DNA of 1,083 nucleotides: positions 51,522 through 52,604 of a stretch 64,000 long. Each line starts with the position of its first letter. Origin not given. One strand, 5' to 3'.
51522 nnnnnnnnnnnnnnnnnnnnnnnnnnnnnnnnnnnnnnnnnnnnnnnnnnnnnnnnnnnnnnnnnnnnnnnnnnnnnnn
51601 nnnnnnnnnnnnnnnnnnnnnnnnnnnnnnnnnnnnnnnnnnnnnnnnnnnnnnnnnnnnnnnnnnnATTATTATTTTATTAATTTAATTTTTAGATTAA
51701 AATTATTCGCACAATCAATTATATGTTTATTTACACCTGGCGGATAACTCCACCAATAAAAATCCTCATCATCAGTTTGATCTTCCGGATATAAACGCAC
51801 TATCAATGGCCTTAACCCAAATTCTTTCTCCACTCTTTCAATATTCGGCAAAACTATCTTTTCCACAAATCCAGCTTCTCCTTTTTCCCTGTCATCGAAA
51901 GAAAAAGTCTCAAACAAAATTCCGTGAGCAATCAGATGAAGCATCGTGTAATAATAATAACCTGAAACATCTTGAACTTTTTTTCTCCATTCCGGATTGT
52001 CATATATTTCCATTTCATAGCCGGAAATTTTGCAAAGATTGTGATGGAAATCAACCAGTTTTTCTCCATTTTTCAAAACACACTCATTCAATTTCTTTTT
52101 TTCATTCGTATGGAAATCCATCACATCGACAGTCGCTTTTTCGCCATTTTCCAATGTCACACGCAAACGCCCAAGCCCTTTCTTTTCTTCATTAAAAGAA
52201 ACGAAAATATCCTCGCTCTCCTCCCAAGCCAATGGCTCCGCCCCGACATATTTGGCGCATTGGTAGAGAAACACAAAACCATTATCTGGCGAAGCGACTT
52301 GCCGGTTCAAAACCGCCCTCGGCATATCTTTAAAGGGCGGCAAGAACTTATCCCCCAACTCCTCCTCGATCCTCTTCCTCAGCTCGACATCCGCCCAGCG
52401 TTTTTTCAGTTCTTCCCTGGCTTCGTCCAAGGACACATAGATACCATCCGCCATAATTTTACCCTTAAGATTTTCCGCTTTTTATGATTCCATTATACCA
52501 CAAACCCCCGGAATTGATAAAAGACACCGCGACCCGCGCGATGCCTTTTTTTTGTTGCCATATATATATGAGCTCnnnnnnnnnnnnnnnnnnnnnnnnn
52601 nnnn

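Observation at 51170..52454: A bacterial SET-domain methyltransferase with a co-transcribed unknown partner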

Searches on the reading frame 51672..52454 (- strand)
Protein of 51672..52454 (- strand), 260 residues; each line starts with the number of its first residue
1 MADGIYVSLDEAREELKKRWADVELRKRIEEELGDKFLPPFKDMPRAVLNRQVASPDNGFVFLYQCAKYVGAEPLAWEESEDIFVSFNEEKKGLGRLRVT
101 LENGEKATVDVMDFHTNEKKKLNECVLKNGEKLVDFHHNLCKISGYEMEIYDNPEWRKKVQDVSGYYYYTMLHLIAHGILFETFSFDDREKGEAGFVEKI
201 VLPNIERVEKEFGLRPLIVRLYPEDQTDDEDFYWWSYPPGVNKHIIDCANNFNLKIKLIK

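Call 3: search_protein_families(library=pfam, proteins=[window:51672-52454:-], max_evalue=0.1)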
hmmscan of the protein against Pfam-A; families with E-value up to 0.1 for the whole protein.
window:51672-52454:- (260 aa): 1 family
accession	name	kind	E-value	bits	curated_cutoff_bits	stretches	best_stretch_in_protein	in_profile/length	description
PF18765.7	Polbeta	-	0.064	13.9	26.9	0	77-135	28-89/93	Polymerase beta, Nucleotidyltransferase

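Call 4: search_protein_families(library=ncbifam, proteins=[window:51672-52454:-], max_evalue=0.1)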
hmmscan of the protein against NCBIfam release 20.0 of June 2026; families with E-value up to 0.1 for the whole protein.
window:51672-52454:- (260 aa): 0 families

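Call 7: search_solved_structures(query=window:51672-52454:-, max_evalue=10)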
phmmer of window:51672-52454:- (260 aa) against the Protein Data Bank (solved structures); distinct sequences matched with E-value up to 10: 1.
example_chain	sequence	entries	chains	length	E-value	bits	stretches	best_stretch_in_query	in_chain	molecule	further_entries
8ysp_A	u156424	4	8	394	1.4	11.8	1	199-252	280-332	CylI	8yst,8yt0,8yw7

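Call 8: find_homologous_proteins(query=window:51672-52454:-, max_evalue=0.001)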
Query window:51672-52454:- (260 aa): 208 proteins with E <= 0.001 among 729 candidates; the best 120 are listed.
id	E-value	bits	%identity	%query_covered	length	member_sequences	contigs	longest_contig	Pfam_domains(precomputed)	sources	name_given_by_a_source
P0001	5.0e-176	602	100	100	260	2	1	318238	-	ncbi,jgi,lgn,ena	ncbi:MAG: hypothetical protein WC120_02455 [Parcubacteria group bacterium]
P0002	7.7e-130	450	73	100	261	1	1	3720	-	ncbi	-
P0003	3.0e-118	412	69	98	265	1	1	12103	-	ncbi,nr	ncbi:MAG: hypothetical protein Q8L10_04065 [Candidatus Moranbacteria bacterium]|nr:hypothetical prot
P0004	1.5e-112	394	69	100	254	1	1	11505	-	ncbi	ncbi:MAG: hypothetical protein AB1325_13610 [Nitrospirota bacterium]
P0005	1.4e-111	391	67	94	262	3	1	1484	-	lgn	-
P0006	2.8e-109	383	64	99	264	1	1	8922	-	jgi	jgi:hypothetical protein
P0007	3.2e-108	380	64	99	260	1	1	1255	-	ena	-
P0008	7.4e-106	372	62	99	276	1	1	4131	-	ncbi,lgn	ncbi:MAG: hypothetical protein AB1325_14435 [Nitrospirota bacterium]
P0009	8.9e-106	372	61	99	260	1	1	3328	-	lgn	-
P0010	5.6e-105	369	63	94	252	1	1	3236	-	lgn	-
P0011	3.0e-104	367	61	98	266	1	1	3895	-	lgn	-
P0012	2.3e-103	364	61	100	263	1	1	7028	-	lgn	-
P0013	2.5e-102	360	61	98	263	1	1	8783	-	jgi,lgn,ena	-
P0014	7.1e-102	359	60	99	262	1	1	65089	-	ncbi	-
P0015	1.3e-101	358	60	99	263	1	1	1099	-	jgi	jgi:hypothetical protein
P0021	3.5e-98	347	58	98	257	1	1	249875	-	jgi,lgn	jgi:hypothetical protein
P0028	2.9e-96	340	57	99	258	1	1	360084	-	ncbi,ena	-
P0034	1.7e-94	335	58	99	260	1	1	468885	-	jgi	jgi:hypothetical protein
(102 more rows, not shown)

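Call 9: find_encoding_contigs(protein=P0028, flank=5000, max_places=2)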
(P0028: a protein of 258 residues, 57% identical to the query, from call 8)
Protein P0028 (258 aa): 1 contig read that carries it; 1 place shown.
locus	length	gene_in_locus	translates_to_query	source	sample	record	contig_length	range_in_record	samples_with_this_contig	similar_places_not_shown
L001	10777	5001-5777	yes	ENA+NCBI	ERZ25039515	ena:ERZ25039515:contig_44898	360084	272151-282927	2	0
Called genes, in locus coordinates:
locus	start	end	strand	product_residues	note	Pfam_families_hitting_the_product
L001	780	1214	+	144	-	PF01409:tRNA-synt_2d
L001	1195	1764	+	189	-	PF01409:tRNA-synt_2d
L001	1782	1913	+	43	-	-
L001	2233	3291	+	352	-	PF13353:Fer4_12 (weak), PF04055:Radical_SAM, PF13186:SPASM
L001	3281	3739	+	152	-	PF00583:Acetyltransf_1, PF13673:Acetyltransf_10, PF13508:Acetyltransf_7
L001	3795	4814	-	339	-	PF04909:Amidohydro_2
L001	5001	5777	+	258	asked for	-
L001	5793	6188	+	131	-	PF00856:SET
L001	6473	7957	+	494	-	PF00512:HisKA, PF02518:HATPase_c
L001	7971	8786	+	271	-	PF04055:Radical_SAM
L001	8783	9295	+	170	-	PF01928:CYTH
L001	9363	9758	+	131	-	PF00293:NUDIX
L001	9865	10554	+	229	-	-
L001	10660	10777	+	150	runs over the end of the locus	PF01230:HIT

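Call 10: find_encoding_contigs(protein=P0034, flank=5000, max_places=2)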
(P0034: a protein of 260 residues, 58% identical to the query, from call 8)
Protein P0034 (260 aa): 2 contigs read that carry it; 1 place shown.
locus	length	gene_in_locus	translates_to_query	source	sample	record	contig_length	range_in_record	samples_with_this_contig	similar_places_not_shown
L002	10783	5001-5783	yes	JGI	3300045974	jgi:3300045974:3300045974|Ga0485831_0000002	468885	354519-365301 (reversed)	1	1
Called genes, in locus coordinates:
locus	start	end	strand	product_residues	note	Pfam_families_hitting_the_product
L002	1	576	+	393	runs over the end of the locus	PF00171:Aldedh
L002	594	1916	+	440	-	PF00155:Aminotran_1_2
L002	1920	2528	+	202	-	-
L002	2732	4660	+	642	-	PF03485:Arg_tRNA_synt_N, PF00750:tRNA-synt_1d, PF05746:DALR_1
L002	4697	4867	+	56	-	-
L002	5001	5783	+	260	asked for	-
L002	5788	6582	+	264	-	-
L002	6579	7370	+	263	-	-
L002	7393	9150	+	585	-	PF00512:HisKA, PF02518:HATPase_c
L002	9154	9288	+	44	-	-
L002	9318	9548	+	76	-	-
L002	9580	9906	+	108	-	-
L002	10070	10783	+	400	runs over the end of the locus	PF00579:tRNA-synt_1b, PF22421:SYY_C-terminal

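Call 11: find_encoding_contigs(protein=P0021, flank=5000, max_places=2)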
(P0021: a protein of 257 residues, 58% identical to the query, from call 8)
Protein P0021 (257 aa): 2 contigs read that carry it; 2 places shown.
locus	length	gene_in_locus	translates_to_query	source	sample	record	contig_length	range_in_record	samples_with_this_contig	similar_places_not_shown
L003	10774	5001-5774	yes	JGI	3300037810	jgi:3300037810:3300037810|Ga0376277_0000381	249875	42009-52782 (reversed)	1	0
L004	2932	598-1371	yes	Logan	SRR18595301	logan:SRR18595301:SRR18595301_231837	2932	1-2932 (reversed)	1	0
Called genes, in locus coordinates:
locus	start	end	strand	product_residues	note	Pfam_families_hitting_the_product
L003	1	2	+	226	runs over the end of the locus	PF01797:Y1_Tnp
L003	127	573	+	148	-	PF13186:SPASM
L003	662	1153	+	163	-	PF00293:NUDIX, PF22327:Nudt16-like (weak)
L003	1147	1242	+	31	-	-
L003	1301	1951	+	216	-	-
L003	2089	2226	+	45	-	-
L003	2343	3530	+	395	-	PF07690:MFS_1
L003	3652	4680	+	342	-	PF02661:Fic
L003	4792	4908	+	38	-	-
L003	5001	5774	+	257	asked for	-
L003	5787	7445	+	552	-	PF00512:HisKA, PF02518:HATPase_c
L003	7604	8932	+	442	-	PF13393:tRNA-synt_His, PF03129:HGTP_anticodon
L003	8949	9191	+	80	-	-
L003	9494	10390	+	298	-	-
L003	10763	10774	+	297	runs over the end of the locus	PF01634:HisG, PF08029:HisG_C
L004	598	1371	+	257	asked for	-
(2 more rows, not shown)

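Call 18: find_related_loci(query=A1, collection=genome_contigs, flank=6000)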
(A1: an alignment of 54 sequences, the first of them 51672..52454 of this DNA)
Query A1 (260 aa) in genome_contigs; peptide patterns used: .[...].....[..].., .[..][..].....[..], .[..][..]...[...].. (x = any residue, [..] = any of these).
47 stretches matched a pattern; 28 encode a relative of the query (tblastn E <= 1e-3); 28 distinct loci.
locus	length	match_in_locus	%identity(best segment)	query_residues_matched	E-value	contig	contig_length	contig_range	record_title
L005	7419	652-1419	69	1-255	7e-122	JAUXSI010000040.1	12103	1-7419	MAG: Candidatus Moraniibacteriota bacterium isolate C12_metabat.bin.56 C12_k141_421078, whole genome shotgun sequence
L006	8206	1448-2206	69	1-259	6e-116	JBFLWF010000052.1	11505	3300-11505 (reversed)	MAG: Nitrospirota bacterium isolate MAG025 MAG025_52, whole genome shotgun sequence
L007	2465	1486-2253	62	1-257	2e-114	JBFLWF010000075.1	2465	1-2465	MAG: Nitrospirota bacterium isolate MAG025 MAG025_75, whole genome shotgun sequence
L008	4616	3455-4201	60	5-254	3e-103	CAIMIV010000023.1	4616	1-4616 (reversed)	uncultured bacterium isolate MJ-2014-D5_bin-329 genome assembly, contig: bin-329:23/71, whole genome shotgun sequence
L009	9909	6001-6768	59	1-257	2e-102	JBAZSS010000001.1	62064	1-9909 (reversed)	MAG: Parcubacteria group bacterium isolate SO_2017_GW1_179 NODE_2628_length_62064_cov_1.129777_OW334_2017, whole genome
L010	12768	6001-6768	58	2-259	2e-101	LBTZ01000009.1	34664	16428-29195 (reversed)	MAG: Parcubacteria group bacterium GW2011_GWD2_38_11 US70_C0009, whole genome shotgun sequence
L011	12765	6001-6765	57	3-259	6e-100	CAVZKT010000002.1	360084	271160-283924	MAG: Candidatus Moranbacteria bacterium isolate MFD04408.bin.2.190 genome assembly, contig: contig_44898, whole genome s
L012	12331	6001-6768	56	3-260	4e-97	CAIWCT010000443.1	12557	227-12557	MAG: uncultured delta proteobacterium isolate AM-2014_bin-3252 genome assembly, contig: bin-3252:443/455, whole genome s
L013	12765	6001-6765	52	3-259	1e-88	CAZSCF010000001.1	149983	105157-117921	MAG TPA_asm: uncultured Bdellovibrionales bacterium isolate SRP263991_co4_514 genome assembly, contig: NODE_39_length_14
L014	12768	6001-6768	52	3-259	6e-88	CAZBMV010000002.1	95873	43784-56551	MAG TPA_asm: uncultured Candidatus Saccharibacteria bacterium isolate binchicken_co16_358 genome assembly, contig: NODE_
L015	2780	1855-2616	54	5-255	5e-87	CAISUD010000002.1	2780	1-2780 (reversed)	uncultured bacterium isolate AlinenLipids_bin-8925 genome assembly, contig: bin-8925:02/64, whole genome shotgun sequenc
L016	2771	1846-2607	54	5-255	5e-87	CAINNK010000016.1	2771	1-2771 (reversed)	uncultured bacterium isolate AM_bin-0953 genome assembly, contig: bin-0953:16/46, whole genome shotgun sequence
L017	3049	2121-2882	54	5-255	2e-86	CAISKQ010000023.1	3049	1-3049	uncultured bacterium isolate LJ_bin-4100 genome assembly, contig: bin-4100:23/67, whole genome shotgun sequence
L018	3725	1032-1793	49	5-257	2e-85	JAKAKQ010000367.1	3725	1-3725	MAG: Nitrospirae bacterium isolate WY4.bin7 NODE_34033_length_3725_cov_1.527237, whole genome shotgun sequence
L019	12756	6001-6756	52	5-257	1e-83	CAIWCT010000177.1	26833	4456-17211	MAG: uncultured delta proteobacterium isolate AM-2014_bin-3252 genome assembly, contig: bin-3252:177/455, whole genome s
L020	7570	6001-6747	51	6-258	1e-81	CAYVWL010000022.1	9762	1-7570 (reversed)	MAG TPA_asm: uncultured Candidatus Saccharibacteria bacterium isolate SRP272421_co3_716 genome assembly, contig: NODE_22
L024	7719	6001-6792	45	1-259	2e-74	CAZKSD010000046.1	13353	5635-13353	MAG TPA_asm: uncultured Dechloromonas sp. isolate binchicken_co197_443 genome assembly, contig: NODE_8053_length_13353_c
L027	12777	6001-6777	42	1-259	3e-68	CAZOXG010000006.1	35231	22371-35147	MAG TPA_asm: uncultured Candidatus Saccharibacteria bacterium isolate SRP142039_co1_284 genome assembly, contig: NODE_70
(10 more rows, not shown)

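Call 21: predict_structure(alignment_id=A1)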
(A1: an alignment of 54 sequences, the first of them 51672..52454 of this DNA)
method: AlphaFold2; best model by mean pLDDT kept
length: 260 residues; sequences in the alignment: 54
mean_pLDDT: 93.5   pTM: 0.88
mean pLDDT of the five models: 93.5, 93.5, 93.3, 93.1, 92.9
residues with pLDDT >= 90: 227; 70-90: 22; 50-70: 8; < 50: 3
segments of 3 or more residues with pLDDT < 50: none
pLDDT, mean of each block of 10 residues (from residue 1): 80 98 98 97 96 94 96 96 93 97 97 97 97 97 94 92 94 98 71 79 96 97 89 95 98 95
secondary structure, 60 per line:
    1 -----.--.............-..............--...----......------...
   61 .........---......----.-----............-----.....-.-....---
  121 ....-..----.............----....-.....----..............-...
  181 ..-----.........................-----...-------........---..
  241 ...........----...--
elements in order: H9-21 H23-36 E46-51 H58-69 E73-78 H89-95 E96-100 E106-110 H114-117 H133-144 E149-152 H154-158 H163-176 E178-182 H188-212 E218-220 H228-235 H239-251 E256-258

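Call 25: search_protein_representatives(alignment_id=A1)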
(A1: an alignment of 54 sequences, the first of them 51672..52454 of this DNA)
Query: 54 sequences, 262 profile positions. Proteins with E-value up to 0.001 (for the whole library): 804; up to 1e-10: 664; up to 1e-30: 259. The best 150 are listed.
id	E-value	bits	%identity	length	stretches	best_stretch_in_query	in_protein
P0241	1.7e-115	401.4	-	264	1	3-258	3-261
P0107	9.6e-112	389.1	-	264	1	3-261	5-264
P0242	6.0e-104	363.5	-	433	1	3-261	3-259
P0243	3.7e-97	341.3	-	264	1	3-259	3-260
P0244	1.2e-95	336.3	-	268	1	4-260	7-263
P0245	5.6e-91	321.0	-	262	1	3-258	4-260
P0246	1.4e-90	319.7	-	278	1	6-260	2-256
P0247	5.5e-90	317.8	-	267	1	7-258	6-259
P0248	1.5e-87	309.8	-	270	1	8-261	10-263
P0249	4.8e-86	304.9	-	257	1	7-251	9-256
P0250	4.7e-84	298.3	-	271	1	6-261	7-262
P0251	1.1e-83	297.1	-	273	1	7-255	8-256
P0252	2.0e-80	286.4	-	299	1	3-260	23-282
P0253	2.5e-79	282.8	-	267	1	3-259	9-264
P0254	1.4e-77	277.1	-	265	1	7-256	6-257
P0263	1.1e-57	211.9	-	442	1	4-246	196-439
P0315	2.0e-44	168.4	-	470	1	5-246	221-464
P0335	1.1e-42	162.7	-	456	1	3-253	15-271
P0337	2.6e-42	161.5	-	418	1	7-241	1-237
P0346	1.3e-41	159.3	-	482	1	5-230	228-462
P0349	2.7e-41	158.2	-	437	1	4-251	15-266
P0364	1.4e-39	152.5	-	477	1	4-244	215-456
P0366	2.1e-39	152.0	-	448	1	5-246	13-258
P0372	3.6e-39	151.2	-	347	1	16-242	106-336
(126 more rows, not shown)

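Call 26: search_protein_families(library=pfam, proteins=[P0242, P0263, P0315, P0346, P0364, P0335, P0337, P0349, P0366, P0372], max_evalue=0.01)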
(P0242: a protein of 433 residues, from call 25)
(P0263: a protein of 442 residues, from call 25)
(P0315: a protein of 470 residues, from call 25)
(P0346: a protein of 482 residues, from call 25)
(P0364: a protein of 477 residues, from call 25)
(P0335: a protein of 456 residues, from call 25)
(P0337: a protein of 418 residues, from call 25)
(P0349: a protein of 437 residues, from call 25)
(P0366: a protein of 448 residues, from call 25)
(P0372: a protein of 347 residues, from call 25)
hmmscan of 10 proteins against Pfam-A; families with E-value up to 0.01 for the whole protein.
P0242 (433 aa): 2 families
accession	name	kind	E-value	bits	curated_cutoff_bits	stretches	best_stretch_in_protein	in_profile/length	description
PF22421.1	SYY_C-terminal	-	3.7e-06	27.2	27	1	360-412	13-65/83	Tyrosine--tRNA ligase SYY-like C-terminal domain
PF16714.10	TyrRSs_C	-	0.0091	16.2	30.6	0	372-400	27-55/120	Tyrosyl-tRNA synthetase C-terminal domain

P0263 (442 aa): 2 families
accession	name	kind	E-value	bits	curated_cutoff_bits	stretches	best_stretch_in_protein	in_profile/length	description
PF00583.31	Acetyltransf_1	-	9.8e-06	26.3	20.7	1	35-133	19-102/116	Acetyltransferase (GNAT) family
PF13527.13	Acetyltransf_9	-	0.0083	16.6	25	0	91-121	74-104/127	Acetyltransferase (GNAT) domain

P0315 (470 aa): 1 family
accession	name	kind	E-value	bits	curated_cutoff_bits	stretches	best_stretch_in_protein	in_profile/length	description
PF00583.31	Acetyltransf_1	-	2.1e-06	28.4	20.7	1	36-153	3-105/116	Acetyltransferase (GNAT) family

P0346 (482 aa): 0 families

P0364 (477 aa): 1 family
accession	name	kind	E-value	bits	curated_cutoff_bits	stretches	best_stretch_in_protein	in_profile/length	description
PF00583.31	Acetyltransf_1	-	0.0016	19.1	20.7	1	43-160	10-107/116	Acetyltransferase (GNAT) family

P0335 (456 aa): 1 family
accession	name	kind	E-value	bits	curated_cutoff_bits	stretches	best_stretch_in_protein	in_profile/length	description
PF00856.33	SET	-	5.2e-09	36.9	22.4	1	299-401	1-105/105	SET domain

P0337 (418 aa): 0 families

P0349 (437 aa): 1 family
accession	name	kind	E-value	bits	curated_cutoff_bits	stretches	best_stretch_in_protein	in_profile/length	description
PF00856.33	SET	-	1.5e-13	51.5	22.4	1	290-382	1-104/105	SET domain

P0366 (448 aa): 1 family
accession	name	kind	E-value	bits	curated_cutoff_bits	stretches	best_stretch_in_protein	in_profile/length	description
PF00856.33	SET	-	9.4e-11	42.5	22.4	1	285-374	4-104/105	SET domain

P0372 (347 aa): 0 families

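Call 50: find_encoding_contigs(protein=P0426, flank=6000, max_places=1)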
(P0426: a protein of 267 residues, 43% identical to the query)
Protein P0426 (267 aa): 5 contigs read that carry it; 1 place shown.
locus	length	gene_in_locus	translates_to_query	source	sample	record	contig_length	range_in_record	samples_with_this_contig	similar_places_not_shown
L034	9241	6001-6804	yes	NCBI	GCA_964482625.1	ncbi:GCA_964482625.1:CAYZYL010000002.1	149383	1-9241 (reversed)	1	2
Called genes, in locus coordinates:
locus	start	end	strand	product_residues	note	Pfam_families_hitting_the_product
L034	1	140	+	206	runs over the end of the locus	-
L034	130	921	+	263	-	PF08843:AbiEii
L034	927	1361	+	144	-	PF02367:TsaE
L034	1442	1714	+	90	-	PF01649:Ribosomal_S20p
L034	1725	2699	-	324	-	PF21694:DNA_pol3_delta_C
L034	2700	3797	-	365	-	PF11258:DUF3048, PF17479:DUF3048_C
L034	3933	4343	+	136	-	PF02675:AdoMet_dc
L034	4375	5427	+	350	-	PF04551:GcpE, PF26540:GcpE_C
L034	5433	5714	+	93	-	-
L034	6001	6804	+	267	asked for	-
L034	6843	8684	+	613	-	PF16927:HisKA_7TM, PF00512:HisKA, PF02518:HATPase_c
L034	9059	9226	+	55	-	-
